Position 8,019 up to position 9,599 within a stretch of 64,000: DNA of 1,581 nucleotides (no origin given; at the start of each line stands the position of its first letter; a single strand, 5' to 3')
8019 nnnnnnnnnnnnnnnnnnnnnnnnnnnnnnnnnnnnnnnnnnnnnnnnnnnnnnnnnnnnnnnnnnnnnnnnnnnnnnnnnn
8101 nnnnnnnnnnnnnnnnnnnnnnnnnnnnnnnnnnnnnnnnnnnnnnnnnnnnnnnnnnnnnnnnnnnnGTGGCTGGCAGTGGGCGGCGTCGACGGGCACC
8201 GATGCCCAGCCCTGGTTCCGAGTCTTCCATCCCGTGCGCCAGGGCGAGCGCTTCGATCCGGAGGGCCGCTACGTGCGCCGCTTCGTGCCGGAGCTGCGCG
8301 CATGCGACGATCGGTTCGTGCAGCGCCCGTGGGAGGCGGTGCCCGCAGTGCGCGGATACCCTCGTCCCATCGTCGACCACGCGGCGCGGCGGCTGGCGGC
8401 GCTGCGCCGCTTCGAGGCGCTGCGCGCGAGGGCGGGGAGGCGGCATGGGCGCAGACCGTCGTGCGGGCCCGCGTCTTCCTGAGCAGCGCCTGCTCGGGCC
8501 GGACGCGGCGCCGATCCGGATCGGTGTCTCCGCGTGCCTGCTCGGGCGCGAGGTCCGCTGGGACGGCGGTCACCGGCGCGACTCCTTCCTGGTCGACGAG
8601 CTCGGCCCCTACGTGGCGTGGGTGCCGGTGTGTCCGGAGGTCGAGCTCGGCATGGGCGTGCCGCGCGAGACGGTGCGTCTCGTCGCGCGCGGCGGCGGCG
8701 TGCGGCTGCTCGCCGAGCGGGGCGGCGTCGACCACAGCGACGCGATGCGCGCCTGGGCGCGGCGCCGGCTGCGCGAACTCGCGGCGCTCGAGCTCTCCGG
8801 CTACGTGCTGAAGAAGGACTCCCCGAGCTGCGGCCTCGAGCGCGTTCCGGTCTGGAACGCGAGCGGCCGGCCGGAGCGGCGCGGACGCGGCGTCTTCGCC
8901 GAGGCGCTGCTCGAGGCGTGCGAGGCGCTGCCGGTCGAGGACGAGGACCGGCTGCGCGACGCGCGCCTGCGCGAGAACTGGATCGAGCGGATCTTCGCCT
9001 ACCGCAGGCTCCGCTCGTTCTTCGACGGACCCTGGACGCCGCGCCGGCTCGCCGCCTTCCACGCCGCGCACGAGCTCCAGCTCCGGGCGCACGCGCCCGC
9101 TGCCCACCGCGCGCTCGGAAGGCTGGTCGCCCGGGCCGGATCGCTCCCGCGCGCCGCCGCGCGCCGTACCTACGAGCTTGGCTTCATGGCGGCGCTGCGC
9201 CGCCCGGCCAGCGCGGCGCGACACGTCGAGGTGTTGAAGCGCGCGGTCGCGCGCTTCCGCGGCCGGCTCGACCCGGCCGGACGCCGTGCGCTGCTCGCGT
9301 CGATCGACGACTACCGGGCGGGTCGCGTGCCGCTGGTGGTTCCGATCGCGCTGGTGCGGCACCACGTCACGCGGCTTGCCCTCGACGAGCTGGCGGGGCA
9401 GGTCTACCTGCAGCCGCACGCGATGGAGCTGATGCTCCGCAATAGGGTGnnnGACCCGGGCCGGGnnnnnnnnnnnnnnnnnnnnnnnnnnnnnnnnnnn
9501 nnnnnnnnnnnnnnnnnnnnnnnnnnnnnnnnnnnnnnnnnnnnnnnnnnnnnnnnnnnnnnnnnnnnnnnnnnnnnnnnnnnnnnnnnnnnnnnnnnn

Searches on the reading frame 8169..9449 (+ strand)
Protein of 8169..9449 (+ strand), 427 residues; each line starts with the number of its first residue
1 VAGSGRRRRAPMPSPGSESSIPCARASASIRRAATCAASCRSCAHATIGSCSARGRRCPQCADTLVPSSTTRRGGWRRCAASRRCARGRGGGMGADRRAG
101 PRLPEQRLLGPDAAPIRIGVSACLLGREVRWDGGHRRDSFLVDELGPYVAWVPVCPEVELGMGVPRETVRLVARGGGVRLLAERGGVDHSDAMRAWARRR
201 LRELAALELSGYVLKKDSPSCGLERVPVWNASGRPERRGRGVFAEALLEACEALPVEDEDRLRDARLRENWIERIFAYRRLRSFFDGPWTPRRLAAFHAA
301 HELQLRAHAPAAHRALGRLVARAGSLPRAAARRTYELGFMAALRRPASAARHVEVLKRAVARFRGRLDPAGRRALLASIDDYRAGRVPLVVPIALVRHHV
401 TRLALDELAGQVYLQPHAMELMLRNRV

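Call 50: search_protein_families(library=pfam, proteins=[window:8169-9449:+], max_evalue=0.00001)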
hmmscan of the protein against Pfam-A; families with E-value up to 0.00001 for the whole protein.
window:8169-9449:+ (427 aa): 2 families
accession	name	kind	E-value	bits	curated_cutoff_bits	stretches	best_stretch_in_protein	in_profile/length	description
PF04463.17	2-thiour_desulf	-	1.2e-37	129.5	34.7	1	118-259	1-141/141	2-thiouracil desulfurase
PF08349.16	DUF1722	-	2.2e-24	86.4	22.5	1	303-417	2-116/117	Protein of unknown function (DUF1722)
